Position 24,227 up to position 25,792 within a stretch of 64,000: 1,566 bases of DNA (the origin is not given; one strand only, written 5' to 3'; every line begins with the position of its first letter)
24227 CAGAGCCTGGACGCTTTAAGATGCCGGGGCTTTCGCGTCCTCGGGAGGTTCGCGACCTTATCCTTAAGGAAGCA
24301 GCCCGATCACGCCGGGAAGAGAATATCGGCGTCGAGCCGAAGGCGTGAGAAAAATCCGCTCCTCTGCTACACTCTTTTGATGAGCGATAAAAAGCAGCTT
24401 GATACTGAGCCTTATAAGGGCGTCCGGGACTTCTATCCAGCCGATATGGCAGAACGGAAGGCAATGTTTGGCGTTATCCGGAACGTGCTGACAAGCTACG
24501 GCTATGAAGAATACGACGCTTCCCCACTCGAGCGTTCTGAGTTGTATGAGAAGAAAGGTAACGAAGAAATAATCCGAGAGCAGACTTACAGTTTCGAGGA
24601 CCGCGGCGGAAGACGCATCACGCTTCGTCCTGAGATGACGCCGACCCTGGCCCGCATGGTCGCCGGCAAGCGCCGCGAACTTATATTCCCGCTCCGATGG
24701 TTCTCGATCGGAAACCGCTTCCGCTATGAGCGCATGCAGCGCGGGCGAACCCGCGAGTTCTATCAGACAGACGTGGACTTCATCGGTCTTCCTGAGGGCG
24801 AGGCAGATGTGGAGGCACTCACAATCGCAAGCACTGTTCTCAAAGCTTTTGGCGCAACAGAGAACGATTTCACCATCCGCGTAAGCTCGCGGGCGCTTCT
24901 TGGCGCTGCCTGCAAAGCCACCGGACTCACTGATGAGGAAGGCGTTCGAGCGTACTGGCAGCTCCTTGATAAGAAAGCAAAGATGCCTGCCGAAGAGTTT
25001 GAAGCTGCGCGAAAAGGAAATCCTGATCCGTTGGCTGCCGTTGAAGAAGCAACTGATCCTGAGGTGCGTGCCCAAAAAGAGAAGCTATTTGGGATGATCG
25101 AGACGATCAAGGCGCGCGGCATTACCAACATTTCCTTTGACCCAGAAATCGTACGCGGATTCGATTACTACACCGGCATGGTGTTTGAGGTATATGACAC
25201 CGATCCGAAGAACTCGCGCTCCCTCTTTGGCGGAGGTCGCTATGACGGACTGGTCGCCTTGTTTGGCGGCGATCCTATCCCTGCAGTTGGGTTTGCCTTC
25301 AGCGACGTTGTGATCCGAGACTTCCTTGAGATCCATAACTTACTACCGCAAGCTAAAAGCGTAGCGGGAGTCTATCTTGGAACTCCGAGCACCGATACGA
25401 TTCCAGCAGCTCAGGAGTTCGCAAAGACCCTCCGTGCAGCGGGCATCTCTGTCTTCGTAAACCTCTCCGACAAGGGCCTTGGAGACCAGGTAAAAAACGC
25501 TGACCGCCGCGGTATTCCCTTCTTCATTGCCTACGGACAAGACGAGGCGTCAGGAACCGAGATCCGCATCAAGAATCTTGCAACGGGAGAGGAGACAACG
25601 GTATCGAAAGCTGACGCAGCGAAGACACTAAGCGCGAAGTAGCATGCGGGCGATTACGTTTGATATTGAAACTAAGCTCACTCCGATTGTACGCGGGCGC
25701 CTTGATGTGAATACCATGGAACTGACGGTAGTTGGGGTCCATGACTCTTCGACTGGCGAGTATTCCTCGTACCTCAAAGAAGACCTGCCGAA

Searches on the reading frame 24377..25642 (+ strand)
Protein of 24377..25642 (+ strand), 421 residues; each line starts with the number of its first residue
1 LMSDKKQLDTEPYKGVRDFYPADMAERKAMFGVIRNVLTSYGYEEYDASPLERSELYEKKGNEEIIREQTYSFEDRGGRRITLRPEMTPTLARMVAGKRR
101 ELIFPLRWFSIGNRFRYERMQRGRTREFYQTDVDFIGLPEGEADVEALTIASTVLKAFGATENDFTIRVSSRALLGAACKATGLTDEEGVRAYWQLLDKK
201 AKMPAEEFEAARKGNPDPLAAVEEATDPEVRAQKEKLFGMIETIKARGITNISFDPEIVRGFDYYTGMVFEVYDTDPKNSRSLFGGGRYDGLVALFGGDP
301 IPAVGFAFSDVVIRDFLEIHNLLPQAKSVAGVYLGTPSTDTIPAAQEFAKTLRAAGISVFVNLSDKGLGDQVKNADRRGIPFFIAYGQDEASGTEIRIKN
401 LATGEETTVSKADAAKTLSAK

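Call 90: search_protein_families(library=pfam, proteins=[window:24377-25642:+], max_evalue=0.00001)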
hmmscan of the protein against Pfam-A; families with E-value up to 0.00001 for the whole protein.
window:24377-25642:+ (421 aa): 3 families
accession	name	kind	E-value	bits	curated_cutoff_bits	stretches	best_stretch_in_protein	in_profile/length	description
PF13393.11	tRNA-synt_His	-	1.5e-44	153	25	1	15-308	1-303/308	Histidyl-tRNA synthetase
PF03129.25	HGTP_anticodon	-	3.8e-14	53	21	1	330-420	3-93/94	Anticodon binding domain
PF00587.30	tRNA-synt_2b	-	1.9e-11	44.8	29.3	1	71-275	1-123/179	tRNA synthetase class II core domain (G, H, P, S and T)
